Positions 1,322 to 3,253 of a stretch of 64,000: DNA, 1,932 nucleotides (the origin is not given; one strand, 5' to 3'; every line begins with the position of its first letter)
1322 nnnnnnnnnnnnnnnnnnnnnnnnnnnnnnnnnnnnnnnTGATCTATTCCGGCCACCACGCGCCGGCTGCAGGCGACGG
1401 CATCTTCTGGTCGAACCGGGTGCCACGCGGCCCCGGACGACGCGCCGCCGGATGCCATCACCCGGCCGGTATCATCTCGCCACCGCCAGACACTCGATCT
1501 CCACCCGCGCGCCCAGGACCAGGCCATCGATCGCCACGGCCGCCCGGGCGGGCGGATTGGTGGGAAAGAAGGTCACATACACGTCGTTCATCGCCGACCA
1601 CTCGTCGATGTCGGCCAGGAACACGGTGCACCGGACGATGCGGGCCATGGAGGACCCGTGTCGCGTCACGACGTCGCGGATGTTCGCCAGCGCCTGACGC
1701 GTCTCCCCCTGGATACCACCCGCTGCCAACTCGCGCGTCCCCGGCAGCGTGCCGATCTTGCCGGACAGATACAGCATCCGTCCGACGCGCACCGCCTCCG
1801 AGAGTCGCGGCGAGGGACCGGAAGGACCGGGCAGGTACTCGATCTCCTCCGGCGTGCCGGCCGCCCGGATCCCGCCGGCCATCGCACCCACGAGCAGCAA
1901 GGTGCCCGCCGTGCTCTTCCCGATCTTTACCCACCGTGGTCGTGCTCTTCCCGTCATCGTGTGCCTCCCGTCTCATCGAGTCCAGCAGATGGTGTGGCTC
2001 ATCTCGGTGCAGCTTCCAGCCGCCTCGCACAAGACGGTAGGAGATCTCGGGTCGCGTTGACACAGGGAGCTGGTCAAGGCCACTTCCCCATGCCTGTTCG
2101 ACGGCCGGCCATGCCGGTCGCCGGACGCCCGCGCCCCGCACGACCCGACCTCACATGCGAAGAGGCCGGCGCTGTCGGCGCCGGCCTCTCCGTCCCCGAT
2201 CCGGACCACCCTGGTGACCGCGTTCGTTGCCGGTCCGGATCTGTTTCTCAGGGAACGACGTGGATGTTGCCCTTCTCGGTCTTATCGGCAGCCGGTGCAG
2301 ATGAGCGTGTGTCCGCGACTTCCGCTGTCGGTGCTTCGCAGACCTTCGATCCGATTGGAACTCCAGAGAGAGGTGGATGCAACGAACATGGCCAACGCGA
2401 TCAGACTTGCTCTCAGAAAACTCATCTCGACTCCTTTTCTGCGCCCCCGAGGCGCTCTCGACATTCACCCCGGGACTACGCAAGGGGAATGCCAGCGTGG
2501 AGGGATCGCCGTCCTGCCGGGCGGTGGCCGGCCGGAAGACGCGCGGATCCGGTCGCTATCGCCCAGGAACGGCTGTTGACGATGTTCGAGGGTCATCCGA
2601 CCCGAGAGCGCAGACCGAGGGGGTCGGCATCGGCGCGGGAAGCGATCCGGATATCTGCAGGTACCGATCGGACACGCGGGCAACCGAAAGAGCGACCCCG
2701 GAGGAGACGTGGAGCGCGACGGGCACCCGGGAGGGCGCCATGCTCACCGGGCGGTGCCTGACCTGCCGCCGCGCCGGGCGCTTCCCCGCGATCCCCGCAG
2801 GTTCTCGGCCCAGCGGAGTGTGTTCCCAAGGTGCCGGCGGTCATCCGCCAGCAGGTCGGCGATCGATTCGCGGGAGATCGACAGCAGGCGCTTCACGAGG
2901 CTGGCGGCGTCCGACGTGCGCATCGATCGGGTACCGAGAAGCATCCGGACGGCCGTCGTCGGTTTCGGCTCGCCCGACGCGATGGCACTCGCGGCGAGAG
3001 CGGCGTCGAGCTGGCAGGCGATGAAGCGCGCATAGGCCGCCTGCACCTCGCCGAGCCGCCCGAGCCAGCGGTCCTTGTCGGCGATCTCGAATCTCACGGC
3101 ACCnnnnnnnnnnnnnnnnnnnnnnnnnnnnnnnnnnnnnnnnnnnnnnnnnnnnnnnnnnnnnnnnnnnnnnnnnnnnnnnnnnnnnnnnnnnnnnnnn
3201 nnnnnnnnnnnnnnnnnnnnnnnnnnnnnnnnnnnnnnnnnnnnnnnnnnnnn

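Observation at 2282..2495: Sigma-54 promoter driving a 47-aa low-GC peptide gene immediately downstream of a sigma-54 activator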

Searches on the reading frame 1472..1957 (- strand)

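Call 8: search_protein_families(library=pfam, proteins=[window:1472-1957:-], max_evalue=0.01)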
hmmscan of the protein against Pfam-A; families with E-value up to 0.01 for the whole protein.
window:1472-1957:- (161 aa): 1 family
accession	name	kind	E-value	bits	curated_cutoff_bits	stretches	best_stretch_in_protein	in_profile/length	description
PF01042.26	Ribonuc_L-PSP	-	4.7e-29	101.3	27.3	1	51-159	10-120/121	Endoribonuclease L-PSP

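Call 9: search_protein_families(library=ncbifam, proteins=[window:1472-1957:-], max_evalue=0.01)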
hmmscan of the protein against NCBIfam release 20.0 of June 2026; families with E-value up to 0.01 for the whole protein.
window:1472-1957:- (161 aa): 3 families
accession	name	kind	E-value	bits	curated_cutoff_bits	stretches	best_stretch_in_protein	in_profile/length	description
TIGR00004.1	TIGR00004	subfamily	6e-30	104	106.25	1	52-159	16-124/125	Rid family detoxifying hydrolase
NF008490.0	PRK11401.1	equivalog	1.4e-15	57.3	222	1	53-159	18-126/129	enamine/imine deaminase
TIGR03610.1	RutC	equivalog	1.2e-12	48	169.1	1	51-158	17-124/127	pyrimidine utilization protein C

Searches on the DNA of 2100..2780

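Call 91: search_rna_families(source=window, start=2100, end=2780, threshold=evalue, max_evalue=1)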
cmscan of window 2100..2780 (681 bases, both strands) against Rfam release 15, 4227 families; matches with E-value up to 1: 3.
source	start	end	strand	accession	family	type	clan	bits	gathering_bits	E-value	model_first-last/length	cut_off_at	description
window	2155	2242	-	RF02346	ar35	Gene; sRNA;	-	20.5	45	0.14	1-144/144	no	Alphaproteobacterial sRNA ar35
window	2158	2185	-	RF01841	veev_FSE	Cis-reg; frameshift_element;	-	18.8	55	0.59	26-53/71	no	venezuelan equine encephalitis virus ribosomal frameshift element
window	2367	2403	+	RF03031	ssnA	Cis-reg;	-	15.6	37.3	0.43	1-48/48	no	ssnA RNA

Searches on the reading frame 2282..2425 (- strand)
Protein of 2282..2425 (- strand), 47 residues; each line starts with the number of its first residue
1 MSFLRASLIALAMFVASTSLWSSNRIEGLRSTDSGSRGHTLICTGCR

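Call 8: search_protein_families(library=pfam, proteins=[window:2282-2425:-], max_evalue=0.01)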
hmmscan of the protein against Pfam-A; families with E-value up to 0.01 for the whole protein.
window:2282-2425:- (47 aa): 0 families

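Call 9: search_protein_families(library=ncbifam, proteins=[window:2282-2425:-], max_evalue=0.01)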
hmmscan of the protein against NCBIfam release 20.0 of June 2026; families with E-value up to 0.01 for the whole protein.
window:2282-2425:- (47 aa): 0 families

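Call 12: find_homologous_proteins(query=window:2285-2425:-, max_evalue=10)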
Query seq(47 aa): no candidate shares three 5-residue words with the query. No homologue found.

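Call 44: find_homologous_proteins(query=A3, max_evalue=10)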
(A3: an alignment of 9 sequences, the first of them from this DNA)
Query A3 (9 sequences) (47 aa, profile of the alignment): 17 proteins with E <= 10 among 284 candidates.
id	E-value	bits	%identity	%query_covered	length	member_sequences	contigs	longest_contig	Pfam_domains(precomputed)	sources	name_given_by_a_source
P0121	1.8e-29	120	75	17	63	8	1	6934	-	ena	-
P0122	7.3e-29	118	44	34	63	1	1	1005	-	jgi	-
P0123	8.2e-29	118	63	17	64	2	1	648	-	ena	-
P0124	1.2e-28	117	63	17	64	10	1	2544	-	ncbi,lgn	-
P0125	2.0e-28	117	57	15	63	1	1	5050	-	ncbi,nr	ncbi:MAG: hypothetical protein O7F11_04385 [Acidobacteria bacterium]|nr:hypothetical protein [Acidob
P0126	2.0e-27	113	35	100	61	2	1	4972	-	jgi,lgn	-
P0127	2.1e-27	113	73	23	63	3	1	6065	-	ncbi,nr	ncbi:MAG: hypothetical protein O7F11_07920 [Acidobacteria bacterium]|nr:hypothetical protein [Acidob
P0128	6.5e-27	112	64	23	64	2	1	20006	-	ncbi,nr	ncbi:MAG: hypothetical protein O7D35_10540 [Acidobacteria bacterium]|nr:hypothetical protein [Acidob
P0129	1.6e-26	110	63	17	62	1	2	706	-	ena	-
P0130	2.1e-26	110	63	17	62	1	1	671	-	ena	-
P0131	3.2e-23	100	-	-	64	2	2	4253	-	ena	-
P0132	8.3e-22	95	25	100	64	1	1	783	-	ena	-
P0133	1.3e-19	88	-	-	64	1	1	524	-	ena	-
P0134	1.1e-18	85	-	-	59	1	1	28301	-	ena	-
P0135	2.3e-12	65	-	-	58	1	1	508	-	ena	-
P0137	1.7e-10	59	-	-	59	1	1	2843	-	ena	-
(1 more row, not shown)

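Call 46: find_encoding_contigs(protein=P0128, flank=10000, max_places=2)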
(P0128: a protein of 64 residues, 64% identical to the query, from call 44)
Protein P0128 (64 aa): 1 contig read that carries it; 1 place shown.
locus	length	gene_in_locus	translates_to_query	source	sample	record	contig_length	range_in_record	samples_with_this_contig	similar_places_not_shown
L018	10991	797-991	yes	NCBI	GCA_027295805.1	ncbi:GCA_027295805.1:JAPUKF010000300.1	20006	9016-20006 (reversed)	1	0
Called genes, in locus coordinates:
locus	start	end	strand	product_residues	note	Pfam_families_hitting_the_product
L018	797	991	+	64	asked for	-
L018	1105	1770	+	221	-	PF02517:Rce1-like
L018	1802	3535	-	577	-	PF00595:PDZ, PF13180:PDZ_2, PF17820:PDZ_6 (weak)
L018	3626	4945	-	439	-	PF12698:ABC2_membrane_3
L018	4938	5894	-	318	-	PF00005:ABC_tran, PF13304:AAA_21 (weak), PF13732:DrrA1-3_C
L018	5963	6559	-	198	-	PF13548:DUF4126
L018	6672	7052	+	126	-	-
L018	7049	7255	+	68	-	PF02597:ThiS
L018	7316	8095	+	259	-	PF05690:ThiG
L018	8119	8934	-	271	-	PF00378:ECH_1, PF16113:ECH_2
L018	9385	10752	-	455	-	PF07287:AtuA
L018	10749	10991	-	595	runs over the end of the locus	PF01039:Carboxyl_trans, PF03255:ACCA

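Call 47: find_encoding_contigs(protein=P0121, flank=7000, max_places=2)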
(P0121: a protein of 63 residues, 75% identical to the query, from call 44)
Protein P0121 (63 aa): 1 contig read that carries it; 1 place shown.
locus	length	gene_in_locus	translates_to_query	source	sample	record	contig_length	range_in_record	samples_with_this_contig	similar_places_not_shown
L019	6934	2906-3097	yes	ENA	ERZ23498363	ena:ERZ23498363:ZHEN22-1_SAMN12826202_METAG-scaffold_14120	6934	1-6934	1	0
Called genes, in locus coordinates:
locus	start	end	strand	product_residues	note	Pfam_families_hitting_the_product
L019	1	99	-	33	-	?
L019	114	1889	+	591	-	PF00158:Sigma54_activat, PF01078:Mg_chelatase (faint), PF14532:Sigma54_activ_2 (weak), PF07728:AAA_5 (weak), PF25601:AAA_lid_14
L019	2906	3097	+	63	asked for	-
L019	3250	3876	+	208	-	PF02517:Rce1-like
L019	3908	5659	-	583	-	PF00595:PDZ (weak), PF13180:PDZ_2, PF17820:PDZ_6 (weak)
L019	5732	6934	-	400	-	?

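Call 53: search_protein_families(library=pfam, proteins=[L018:1802-3535:-], max_evalue=0.1)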
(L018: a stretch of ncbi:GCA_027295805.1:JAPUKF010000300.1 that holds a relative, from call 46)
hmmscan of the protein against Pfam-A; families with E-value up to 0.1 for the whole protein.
L018:1802-3535:- (577 aa): 5 families
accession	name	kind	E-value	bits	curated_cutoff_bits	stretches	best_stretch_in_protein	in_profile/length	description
PF13180.12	PDZ_2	-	1.7e-09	38.2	27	1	468-529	7-68/80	PDZ domain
PF00595.29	PDZ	-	4.1e-08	33.9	23.2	1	467-527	13-79/81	PDZ domain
PF17820.7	PDZ_6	-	2.8e-07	30.6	27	1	476-522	1-46/54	PDZ domain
PF14685.13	PDZ_Tricorn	-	0.00082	19.8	25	1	483-534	30-82/88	Tricorn protease PDZ domain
PF05299.18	Peptidase_M61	-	0.0053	17.6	22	1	308-364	35-90/118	M61 glycyl aminopeptidase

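Call 81: list_cluster_members(proteins=[window:2285-2425:-, window:2285-2464:-, P0125, P0127])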
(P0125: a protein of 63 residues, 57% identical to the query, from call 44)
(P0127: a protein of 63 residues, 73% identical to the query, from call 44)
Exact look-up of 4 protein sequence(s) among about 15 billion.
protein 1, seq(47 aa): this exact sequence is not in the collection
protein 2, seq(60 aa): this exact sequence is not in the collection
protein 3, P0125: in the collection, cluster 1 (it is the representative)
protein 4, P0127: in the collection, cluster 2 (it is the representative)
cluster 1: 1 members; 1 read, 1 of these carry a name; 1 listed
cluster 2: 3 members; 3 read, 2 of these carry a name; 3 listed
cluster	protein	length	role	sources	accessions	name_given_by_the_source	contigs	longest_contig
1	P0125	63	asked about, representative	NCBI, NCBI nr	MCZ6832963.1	MAG: hypothetical protein O7F11_04385 [Acidobacteria bacterium] | hypothetical protein [Acidobacteriota bacterium]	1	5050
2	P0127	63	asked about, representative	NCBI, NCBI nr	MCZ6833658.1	MAG: hypothetical protein O7F11_07920 [Acidobacteria bacterium] | hypothetical protein [Acidobacteriota bacterium]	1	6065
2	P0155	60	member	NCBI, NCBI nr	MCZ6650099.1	MAG: hypothetical protein O7D35_05465, partial [Acidobacteria bacterium] | hypothetical protein [Acidobacteriota bacterium]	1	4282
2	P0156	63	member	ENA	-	-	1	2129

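Call 89: search_protein_families(library=ncbifam, proteins=[P0121, P0131, P0134, P0137, L018:1105-1770:+, L018:1802-3535:-], max_evalue=1)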
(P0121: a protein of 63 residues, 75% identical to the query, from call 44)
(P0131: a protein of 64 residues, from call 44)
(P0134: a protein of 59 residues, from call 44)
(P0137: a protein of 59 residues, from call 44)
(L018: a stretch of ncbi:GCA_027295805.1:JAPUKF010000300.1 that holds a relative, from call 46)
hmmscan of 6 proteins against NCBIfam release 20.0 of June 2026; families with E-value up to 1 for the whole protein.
P0121 (63 aa): 0 families

P0131 (64 aa): 0 families

P0134 (59 aa): 0 families

P0137 (59 aa): 0 families

L018:1105-1770:+ (221 aa): 5 families
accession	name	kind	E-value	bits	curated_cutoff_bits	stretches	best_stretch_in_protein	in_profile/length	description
NF033192.3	CPBP_JDVT_MrtJ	equivalog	0.00013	22.6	75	1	122-210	5-93/98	JDVT-CTERM system glutamic-type intramembrane protease MrtJ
NF040589.1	CPBP_Synerg_MrtS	equivalog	0.00024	21.3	130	1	123-210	81-161/170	Synerg-CTERM system glutamic-type intramembrane protease MrtS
NF040914.1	Mrt_core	domain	0.00048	20.1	100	1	124-213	10-102/108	myxosortase family intramembrane protease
TIGR02831.1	spo_II_M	equivalog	0.033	14.1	100.2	1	132-204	102-170/200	stage II sporulation protein M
NF040590.1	CPBP_Pyro_MrtA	exception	0.045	14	200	1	107-210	92-186/194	CPBP family archaeomyxosortase MrtA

L018:1802-3535:- (577 aa): 15 families
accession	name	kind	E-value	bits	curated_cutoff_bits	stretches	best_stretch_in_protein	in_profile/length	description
NF041199.1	trx7_PDZ_seleno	equivalog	3.8e-09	35.9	300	1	467-561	196-294/390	Trx7/PDZ domain-containing (seleno)protein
TIGR02037.1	degP_htrA_DO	subfamily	3.1e-07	29.7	416.2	1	465-530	250-316/434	Do family serine endopeptidase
NF041521.1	HhoA_HhoB_HtrA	equivalog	1.9e-06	27.4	450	1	476-533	266-323/335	HhoA/HhoB/HtrA family serine endopeptidase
TIGR00054.1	TIGR00054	equivalog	6.5e-06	25.3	147.55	1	473-539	202-266/421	RIP metalloprotease RseP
NF047968.1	SerProtHtrA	equivalog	3.2e-05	23.5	470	1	453-532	268-348/357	serine protease HtrA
TIGR00225.1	prc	subfamily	0.001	18.2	218.6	1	472-516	61-104/335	C-terminal processing peptidase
NF008046.0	PRK10779.1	equivalog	0.0017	17.5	477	1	474-531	223-279/450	sigma E protease regulator RseP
NF008147.1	PRK10898.1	equivalog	0.0061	15.7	408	1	476-532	282-338/352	outer membrane-stress sensor serine endopeptidase DegS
NF045589.1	Cterm_S41_CtpB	exception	0.012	14.2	633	1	474-514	131-170/416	carboxyl-terminal processing protease CtpB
NF007526.1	PRK10139.1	equivalog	0.014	14.1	756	1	478-537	296-354/456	serine endoprotease DegQ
TIGR02860.1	spore_IV_B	equivalog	0.021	13.8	305.25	1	484-532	124-171/402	SpoIVB peptidase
NF040960.1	MamE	equivalog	0.021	13.4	800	1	470-532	463-526/659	magnetosome formation protease MamE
TIGR02038.1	protease_degS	equivalog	0.022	13.9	422.95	1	476-531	281-336/351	outer membrane-stress sensor serine endopeptidase DegS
NF008189.1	PRK10942.1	equivalog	0.038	12.4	720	0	467-509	306-349/477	serine endoprotease DegP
NF051464.1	tail_spec_CT441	exception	0.074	11.7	700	1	473-508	258-294/645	tail-specific protease Tsp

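Call 90: search_protein_families(library=pfam, proteins=[P0121, P0131, P0134, P0137, L018:1105-1770:+], max_evalue=1)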
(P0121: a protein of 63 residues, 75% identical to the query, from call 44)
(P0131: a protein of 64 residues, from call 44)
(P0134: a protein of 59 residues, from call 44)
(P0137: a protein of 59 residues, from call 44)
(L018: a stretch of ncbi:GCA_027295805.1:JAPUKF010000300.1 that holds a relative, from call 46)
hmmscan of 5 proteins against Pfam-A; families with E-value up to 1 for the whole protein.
P0121 (63 aa): 0 families

P0131 (64 aa): 1 family
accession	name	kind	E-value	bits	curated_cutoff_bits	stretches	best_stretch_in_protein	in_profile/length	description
PF23301.1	EGF_PEAR1L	-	0.037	14.5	37.5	1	19-34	27-42/49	Platelet endothelial aggregation receptor 1-like, EGF domain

P0134 (59 aa): 0 families

P0137 (59 aa): 0 families

L018:1105-1770:+ (221 aa): 1 family
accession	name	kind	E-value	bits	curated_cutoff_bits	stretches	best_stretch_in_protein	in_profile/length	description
PF02517.21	Rce1-like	-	2.7e-11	44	22.4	1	114-210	4-92/93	Type II CAAX prenyl endopeptidase Rce1-like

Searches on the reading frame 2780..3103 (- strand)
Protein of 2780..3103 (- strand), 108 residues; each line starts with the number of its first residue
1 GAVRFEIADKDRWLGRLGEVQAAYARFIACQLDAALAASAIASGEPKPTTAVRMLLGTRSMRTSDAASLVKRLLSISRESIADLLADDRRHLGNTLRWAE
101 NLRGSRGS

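Call 32: find_related_loci(query=A2, collection=metagenome_contigs, flank=3000)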
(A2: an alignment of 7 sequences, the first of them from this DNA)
Query A2 (108 aa) in metagenome_contigs; peptide patterns used: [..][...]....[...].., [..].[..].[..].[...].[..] (x = any residue, [..] = any of these).
600 stretches matched a pattern (row limit reached: there are more); 8 encode a relative of the query (tblastn E <= 1e-3); 8 distinct loci.
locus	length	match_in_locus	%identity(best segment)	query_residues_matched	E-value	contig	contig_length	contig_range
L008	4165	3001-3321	68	2-108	2e-38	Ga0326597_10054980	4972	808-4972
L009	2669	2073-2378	63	2-103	5e-38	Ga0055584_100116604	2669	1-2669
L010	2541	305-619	67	3-107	9e-37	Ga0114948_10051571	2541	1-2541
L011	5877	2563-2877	67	3-107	2e-36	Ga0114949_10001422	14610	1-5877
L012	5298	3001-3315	67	3-107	2e-36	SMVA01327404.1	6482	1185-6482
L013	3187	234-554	66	2-108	5e-36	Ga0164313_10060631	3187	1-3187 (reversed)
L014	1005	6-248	77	23-103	8e-32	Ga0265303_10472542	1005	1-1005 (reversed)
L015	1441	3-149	71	59-107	3e-19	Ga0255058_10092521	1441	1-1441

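Call 33: find_related_loci(query=A2, collection=genome_contigs, flank=10000)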
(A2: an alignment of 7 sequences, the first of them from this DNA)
Query A2 (108 aa) in genome_contigs; peptide patterns used: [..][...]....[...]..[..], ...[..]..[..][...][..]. (x = any residue, [..] = any of these).
57 stretches matched a pattern; 2 encode a relative of the query (tblastn E <= 1e-3); 2 distinct loci.
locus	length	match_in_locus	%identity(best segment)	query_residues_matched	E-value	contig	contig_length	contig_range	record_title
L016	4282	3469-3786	67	2-107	4e-37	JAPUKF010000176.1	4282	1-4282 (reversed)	MAG: Acidobacteria bacterium isolate KW1-S15_183 KW1-S15_183_cg176, whole genome shotgun sequence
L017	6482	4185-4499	67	3-107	7e-37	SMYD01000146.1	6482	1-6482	MAG: Acidobacteria bacterium isolate N074bin37 k141_1580002, whole genome shotgun sequence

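Call 62: search_solved_structures(query=A2, max_evalue=10, show_alignments=2)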
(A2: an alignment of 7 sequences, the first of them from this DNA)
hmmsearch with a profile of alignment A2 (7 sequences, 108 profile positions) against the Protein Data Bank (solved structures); distinct sequences matched with E-value up to 10: 4.
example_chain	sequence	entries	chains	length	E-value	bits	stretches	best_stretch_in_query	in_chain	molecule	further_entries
4zlh_A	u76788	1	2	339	0.27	14.6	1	46-105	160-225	Lipopolysaccharide assembly protein B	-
8v24_A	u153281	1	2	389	0.31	14.4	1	46-105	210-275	Lipopolysaccharide assembly protein B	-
7t6d_A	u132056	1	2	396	0.32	14.4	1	46-105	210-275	Lipopolysaccharide assembly protein B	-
3nx4_A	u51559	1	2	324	0.98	12.8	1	9-66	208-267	Putative oxidoreductase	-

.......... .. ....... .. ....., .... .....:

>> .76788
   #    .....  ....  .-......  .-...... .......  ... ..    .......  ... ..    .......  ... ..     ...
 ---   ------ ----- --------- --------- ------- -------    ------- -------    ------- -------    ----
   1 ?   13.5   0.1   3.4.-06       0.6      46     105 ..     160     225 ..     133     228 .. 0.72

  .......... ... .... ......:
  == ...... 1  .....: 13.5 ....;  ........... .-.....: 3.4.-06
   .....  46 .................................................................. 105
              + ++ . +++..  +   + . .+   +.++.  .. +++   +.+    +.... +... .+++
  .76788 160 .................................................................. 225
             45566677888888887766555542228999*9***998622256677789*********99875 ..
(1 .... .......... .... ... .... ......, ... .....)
